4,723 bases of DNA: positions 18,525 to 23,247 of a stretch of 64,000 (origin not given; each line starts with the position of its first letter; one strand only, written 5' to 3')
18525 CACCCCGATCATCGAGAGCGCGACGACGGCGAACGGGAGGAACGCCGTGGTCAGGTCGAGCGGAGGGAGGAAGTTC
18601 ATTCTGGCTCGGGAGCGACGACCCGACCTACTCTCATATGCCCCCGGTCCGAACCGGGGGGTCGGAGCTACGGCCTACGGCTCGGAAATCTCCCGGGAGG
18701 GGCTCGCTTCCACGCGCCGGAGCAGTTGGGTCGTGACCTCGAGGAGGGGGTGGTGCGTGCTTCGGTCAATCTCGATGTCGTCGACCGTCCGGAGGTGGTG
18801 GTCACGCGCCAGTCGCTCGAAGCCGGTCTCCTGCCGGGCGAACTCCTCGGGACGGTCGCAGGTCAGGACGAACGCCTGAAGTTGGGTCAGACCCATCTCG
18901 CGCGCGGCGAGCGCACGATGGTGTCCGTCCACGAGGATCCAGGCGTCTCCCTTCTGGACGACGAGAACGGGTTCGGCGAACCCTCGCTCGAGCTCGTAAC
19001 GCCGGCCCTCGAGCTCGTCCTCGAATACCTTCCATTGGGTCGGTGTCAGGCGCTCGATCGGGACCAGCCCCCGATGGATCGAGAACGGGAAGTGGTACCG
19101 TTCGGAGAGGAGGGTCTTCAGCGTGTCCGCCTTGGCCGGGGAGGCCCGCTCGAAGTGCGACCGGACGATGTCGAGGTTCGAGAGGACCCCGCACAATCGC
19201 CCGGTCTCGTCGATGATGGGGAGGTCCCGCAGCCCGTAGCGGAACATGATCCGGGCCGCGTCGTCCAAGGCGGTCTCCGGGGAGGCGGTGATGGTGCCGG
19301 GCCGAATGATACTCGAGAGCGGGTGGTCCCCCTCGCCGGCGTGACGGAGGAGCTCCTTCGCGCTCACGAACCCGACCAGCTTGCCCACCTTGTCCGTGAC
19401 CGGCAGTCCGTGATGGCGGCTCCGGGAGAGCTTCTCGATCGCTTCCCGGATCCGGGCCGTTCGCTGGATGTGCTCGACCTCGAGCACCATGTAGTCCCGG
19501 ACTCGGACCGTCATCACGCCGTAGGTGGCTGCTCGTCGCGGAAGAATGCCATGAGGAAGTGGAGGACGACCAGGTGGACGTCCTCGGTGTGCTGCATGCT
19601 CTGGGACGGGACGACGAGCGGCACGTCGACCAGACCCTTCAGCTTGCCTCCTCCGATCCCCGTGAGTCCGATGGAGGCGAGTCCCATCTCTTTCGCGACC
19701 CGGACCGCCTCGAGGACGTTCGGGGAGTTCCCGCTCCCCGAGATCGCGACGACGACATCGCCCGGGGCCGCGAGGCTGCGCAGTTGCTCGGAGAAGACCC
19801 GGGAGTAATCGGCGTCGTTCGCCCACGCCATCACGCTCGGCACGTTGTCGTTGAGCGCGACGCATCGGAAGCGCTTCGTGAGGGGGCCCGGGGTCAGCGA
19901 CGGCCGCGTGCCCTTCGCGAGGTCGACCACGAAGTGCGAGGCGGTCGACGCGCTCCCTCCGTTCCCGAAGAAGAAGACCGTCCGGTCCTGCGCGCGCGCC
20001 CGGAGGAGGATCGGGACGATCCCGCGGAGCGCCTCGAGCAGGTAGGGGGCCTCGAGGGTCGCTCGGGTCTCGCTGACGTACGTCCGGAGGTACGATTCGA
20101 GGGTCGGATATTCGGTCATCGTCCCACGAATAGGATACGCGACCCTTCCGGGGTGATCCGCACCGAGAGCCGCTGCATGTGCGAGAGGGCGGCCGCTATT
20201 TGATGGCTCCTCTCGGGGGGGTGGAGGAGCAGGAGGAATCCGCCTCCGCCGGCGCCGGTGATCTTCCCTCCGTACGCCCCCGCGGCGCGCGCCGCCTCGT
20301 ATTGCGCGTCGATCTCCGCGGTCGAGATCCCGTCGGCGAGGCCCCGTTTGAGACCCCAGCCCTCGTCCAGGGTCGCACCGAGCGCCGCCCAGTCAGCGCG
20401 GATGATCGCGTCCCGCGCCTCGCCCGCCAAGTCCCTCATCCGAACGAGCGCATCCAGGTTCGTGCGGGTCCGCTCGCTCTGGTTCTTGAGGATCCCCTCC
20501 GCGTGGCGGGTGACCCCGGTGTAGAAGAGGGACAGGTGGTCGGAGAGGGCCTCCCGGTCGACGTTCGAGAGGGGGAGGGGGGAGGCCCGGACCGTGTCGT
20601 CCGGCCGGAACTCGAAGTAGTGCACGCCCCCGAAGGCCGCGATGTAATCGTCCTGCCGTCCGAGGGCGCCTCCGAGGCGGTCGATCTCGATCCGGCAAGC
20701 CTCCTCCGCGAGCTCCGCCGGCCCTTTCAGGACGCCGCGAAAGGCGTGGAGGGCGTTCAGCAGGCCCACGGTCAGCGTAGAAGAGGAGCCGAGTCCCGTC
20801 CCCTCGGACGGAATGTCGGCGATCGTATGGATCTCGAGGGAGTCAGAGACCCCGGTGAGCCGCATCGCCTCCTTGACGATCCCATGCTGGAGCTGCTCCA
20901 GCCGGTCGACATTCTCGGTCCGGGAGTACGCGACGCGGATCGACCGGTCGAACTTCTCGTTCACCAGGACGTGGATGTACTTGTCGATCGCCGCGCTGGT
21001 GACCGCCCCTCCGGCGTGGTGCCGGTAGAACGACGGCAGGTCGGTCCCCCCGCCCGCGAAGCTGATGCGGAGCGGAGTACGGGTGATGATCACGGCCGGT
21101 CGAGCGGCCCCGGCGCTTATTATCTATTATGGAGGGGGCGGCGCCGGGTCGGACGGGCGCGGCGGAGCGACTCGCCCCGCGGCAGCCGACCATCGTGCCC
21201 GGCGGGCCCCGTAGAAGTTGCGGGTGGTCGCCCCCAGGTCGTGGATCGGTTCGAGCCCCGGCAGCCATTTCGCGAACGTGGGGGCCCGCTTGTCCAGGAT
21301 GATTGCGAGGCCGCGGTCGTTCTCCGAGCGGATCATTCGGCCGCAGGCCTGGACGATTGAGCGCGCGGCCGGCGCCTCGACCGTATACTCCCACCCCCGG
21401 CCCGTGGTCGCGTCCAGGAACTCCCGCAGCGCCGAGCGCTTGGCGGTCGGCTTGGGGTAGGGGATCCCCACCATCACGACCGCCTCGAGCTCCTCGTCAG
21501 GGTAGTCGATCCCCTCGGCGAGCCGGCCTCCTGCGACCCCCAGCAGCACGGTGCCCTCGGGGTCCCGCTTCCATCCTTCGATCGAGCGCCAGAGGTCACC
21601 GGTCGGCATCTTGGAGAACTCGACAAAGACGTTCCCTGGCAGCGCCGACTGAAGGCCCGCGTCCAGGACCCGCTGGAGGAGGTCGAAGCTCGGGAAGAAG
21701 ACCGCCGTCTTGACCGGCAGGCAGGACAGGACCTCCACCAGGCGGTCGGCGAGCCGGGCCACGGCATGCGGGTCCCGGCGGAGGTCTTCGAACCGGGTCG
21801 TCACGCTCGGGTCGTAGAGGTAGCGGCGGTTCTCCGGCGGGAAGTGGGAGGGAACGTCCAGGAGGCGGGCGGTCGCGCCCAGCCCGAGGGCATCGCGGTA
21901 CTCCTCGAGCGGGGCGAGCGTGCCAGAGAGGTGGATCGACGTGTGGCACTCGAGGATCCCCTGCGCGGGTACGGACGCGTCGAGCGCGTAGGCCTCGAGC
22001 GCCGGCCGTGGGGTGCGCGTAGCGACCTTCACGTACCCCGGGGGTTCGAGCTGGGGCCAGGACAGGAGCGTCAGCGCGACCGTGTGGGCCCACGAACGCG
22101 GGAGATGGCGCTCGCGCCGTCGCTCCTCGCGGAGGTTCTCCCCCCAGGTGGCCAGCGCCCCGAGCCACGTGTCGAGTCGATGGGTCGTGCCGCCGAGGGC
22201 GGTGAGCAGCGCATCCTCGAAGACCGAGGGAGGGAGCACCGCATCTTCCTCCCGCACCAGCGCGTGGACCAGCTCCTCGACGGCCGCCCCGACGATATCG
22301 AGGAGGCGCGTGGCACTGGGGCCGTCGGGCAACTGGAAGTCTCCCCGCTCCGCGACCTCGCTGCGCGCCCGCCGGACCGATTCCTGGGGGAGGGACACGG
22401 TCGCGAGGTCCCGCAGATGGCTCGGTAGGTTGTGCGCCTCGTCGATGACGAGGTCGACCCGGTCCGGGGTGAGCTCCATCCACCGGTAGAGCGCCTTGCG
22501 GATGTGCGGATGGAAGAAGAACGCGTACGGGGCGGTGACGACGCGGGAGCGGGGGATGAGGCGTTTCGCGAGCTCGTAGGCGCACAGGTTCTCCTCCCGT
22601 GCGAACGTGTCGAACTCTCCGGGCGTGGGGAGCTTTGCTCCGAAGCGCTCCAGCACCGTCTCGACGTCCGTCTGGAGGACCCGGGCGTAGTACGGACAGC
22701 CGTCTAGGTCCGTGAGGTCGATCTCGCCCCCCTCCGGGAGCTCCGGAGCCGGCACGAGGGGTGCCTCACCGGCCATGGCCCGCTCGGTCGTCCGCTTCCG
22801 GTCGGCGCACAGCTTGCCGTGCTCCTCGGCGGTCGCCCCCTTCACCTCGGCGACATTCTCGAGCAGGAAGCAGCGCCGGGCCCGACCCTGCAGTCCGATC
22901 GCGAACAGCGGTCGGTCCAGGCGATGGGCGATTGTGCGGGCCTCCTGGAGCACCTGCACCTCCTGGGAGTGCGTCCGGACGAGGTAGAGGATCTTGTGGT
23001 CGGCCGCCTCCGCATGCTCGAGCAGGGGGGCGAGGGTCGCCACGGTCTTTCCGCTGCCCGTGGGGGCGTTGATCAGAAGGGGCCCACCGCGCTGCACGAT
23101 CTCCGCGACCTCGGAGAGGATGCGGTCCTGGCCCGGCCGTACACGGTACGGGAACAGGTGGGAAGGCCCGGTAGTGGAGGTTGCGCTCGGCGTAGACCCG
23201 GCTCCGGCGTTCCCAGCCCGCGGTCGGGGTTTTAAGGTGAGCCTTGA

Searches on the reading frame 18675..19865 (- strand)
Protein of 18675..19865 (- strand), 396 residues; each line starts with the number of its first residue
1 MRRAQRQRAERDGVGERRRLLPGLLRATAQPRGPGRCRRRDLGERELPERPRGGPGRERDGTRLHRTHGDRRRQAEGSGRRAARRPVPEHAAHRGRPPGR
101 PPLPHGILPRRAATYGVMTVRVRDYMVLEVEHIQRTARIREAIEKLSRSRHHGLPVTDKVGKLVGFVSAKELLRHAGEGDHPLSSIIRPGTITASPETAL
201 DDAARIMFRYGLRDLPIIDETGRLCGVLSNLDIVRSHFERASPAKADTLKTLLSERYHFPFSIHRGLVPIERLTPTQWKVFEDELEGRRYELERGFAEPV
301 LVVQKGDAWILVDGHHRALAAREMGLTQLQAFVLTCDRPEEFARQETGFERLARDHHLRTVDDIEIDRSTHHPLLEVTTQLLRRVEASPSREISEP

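Call 72: search_protein_families(library=pfam, proteins=[window:18675-19865:-], max_evalue=0.00001)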
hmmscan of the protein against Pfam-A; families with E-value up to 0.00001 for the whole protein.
window:18675-19865:- (396 aa): 1 family
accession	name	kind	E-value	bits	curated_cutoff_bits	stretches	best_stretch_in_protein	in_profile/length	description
PF00571.33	CBS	-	2.6e-21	76.1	24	2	122-175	1-54/57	CBS domain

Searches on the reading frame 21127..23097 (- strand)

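Call 61: search_protein_families(library=pfam, proteins=[window:21127-23097:-], max_evalue=0.00001)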
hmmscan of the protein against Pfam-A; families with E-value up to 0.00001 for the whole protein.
window:21127-23097:- (656 aa): 4 families
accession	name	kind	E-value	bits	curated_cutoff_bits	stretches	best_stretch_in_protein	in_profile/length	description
PF13307.12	Helicase_C_2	-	4e-33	115.3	25.3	1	454-607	2-156/170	Helicase C-terminal domain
PF06777.17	HBB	-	1.7e-22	80.4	30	1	247-438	4-190/190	Helical and beta-bridge domain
PF06733.21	DEAD_2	-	5.2e-21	75.5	21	1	38-240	1-171/172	DEAD_2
PF00270.35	DEAD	-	3.4e-07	30.6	26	1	6-61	16-73/167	DEAD/DEAH box helicase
